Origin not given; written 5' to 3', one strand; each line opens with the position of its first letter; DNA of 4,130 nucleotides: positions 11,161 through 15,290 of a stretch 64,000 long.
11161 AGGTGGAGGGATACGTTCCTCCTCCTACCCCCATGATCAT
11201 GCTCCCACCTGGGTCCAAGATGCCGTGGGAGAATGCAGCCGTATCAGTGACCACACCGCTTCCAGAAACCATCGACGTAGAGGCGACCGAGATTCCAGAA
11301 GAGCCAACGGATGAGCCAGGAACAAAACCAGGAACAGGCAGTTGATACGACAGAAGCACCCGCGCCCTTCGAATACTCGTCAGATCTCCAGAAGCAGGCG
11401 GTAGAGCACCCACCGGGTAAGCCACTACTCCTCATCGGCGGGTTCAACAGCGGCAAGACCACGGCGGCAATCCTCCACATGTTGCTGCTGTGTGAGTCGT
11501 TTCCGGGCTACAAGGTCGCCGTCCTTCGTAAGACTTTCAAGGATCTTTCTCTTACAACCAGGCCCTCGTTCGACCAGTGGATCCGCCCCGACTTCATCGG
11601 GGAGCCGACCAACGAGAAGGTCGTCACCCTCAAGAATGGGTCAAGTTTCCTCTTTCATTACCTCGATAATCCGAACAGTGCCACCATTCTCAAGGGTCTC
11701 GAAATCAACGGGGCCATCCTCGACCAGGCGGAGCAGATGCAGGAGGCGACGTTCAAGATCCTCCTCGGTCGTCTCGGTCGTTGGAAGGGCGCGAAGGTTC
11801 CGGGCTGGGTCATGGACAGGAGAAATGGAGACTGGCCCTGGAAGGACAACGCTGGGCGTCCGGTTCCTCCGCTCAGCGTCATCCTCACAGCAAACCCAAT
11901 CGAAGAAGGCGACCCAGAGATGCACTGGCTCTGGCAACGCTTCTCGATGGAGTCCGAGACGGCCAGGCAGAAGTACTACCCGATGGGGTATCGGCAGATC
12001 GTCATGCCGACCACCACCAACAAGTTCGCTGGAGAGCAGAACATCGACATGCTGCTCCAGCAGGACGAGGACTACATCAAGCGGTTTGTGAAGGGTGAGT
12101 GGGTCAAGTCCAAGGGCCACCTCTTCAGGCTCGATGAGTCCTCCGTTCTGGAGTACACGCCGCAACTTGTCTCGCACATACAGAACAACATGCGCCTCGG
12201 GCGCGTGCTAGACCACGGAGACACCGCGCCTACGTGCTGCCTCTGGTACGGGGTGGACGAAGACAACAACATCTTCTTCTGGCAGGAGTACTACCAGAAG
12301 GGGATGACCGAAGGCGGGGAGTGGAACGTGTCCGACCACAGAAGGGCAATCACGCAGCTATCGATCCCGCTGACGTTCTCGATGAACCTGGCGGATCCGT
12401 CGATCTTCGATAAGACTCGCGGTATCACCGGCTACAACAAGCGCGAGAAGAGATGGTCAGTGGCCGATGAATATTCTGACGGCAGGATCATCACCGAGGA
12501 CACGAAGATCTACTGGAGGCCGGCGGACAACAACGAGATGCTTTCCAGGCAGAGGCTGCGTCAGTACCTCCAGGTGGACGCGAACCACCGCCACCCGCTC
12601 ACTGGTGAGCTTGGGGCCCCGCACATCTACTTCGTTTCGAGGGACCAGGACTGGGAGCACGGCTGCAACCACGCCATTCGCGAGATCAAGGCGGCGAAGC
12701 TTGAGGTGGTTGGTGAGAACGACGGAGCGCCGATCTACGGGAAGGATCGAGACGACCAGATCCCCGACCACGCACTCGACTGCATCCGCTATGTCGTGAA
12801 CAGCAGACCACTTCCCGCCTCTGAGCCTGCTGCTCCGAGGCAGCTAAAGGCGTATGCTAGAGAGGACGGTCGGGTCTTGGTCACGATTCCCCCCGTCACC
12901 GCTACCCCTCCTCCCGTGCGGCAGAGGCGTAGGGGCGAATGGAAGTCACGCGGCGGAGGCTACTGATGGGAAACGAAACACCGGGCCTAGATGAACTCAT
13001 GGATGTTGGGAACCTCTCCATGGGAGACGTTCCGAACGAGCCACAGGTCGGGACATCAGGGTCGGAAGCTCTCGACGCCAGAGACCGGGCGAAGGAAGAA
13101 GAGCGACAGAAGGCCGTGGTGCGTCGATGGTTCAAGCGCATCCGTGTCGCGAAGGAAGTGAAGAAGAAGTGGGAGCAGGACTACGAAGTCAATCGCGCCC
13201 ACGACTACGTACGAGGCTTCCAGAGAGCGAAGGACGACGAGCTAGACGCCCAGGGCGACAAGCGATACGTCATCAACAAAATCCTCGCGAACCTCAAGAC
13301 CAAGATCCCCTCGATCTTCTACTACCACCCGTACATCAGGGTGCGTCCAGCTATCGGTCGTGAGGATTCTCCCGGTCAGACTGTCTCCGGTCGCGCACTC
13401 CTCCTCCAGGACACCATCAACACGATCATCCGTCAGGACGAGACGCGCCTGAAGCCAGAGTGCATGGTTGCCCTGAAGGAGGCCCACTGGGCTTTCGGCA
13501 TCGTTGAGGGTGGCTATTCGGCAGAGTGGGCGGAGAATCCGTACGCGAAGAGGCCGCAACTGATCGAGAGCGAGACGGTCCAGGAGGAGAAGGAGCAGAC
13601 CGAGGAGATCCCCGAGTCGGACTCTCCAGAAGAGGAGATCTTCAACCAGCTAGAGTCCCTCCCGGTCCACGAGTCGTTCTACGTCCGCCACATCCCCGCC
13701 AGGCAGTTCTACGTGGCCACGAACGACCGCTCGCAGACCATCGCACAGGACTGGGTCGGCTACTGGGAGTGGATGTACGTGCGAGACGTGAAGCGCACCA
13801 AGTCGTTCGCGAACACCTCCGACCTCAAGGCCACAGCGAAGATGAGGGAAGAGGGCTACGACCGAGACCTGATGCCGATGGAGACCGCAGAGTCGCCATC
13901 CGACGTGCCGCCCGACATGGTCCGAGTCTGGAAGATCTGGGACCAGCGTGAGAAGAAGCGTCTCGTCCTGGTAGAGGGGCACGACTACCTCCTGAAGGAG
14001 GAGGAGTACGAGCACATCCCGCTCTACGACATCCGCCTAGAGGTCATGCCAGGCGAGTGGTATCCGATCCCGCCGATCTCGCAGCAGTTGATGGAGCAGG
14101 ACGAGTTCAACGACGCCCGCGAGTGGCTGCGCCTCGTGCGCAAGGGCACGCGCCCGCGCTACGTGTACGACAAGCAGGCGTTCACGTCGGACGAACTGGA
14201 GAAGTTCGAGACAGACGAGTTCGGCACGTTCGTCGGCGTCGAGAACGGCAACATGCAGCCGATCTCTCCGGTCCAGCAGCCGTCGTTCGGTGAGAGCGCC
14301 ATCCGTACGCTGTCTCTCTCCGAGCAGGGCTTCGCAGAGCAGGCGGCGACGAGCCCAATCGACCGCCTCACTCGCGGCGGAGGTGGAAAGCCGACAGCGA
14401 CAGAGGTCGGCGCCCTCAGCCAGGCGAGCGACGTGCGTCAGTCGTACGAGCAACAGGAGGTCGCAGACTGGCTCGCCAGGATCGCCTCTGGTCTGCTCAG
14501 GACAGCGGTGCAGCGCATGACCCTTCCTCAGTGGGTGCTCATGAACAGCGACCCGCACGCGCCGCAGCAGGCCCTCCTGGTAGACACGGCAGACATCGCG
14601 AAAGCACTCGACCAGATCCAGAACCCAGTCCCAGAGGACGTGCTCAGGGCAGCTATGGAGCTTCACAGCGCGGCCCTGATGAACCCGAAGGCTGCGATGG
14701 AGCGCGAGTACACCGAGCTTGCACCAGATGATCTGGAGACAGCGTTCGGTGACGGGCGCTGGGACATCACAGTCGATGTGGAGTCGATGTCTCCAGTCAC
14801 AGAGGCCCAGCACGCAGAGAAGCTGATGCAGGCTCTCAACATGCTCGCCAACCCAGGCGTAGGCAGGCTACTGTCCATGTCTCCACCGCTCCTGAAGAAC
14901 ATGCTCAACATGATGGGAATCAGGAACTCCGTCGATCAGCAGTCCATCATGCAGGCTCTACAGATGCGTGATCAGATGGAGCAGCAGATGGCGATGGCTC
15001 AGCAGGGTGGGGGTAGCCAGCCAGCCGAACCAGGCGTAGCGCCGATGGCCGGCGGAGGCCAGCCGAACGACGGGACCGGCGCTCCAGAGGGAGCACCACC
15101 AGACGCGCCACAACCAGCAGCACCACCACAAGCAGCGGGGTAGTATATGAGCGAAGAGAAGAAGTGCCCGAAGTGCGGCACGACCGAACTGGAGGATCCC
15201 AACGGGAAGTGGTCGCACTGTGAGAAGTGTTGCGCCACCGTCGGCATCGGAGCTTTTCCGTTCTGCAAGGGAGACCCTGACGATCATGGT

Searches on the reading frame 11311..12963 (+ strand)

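Call 19: search_protein_families(library=phrogs, proteins=[window:11311-12963:+], max_evalue=0.001)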
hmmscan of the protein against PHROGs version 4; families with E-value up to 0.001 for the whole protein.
window:11311-12963:+ (551 aa): 3 families
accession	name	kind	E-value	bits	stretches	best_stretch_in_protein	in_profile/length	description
phrog_979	-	head and packaging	1.9e-12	47.7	1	14-264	145-406/642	terminase large subunit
phrog_3717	-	head and packaging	0.00041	20.9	0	101-155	92-147/277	terminase large subunit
phrog_5653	-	head and packaging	0.00059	20.6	0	262-335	1-73/199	terminase large subunit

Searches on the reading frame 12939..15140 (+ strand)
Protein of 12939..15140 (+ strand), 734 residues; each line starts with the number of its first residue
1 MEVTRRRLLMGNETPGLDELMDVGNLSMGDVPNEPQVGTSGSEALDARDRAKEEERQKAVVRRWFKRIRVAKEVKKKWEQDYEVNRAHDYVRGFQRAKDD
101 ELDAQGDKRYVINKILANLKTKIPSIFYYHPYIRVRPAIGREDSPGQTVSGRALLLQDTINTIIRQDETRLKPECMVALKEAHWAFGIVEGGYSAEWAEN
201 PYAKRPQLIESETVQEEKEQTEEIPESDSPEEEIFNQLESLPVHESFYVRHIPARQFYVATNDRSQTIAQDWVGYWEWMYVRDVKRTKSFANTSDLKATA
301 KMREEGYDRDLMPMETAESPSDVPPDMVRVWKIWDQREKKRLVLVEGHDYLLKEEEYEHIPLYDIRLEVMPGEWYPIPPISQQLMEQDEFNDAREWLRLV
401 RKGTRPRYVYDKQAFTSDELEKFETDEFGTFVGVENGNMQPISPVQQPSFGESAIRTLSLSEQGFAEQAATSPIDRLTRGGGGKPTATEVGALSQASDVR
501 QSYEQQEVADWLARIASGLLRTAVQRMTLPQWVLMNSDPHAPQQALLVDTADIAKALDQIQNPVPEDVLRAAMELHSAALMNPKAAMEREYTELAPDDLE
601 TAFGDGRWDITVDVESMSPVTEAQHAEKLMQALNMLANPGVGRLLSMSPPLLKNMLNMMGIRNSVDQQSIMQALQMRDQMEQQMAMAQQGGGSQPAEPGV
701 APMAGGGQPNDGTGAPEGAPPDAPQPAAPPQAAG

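Call 6: search_protein_families(library=pfam, proteins=[window:12939-15140:+], max_evalue=0.1)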
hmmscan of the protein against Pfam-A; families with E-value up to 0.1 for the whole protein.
window:12939-15140:+ (734 aa): 0 families

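Call 7: search_protein_families(library=phrogs, proteins=[window:12939-15140:+], max_evalue=0.1)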
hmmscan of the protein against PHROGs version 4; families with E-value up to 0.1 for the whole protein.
window:12939-15140:+ (734 aa): 2 families
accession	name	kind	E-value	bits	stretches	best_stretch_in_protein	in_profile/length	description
phrog_332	-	connector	6.4e-09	35.7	1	317-701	207-547/560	head-tail adaptor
phrog_12082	-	head and packaging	0.00093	18.7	1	45-356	4-274/715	portal protein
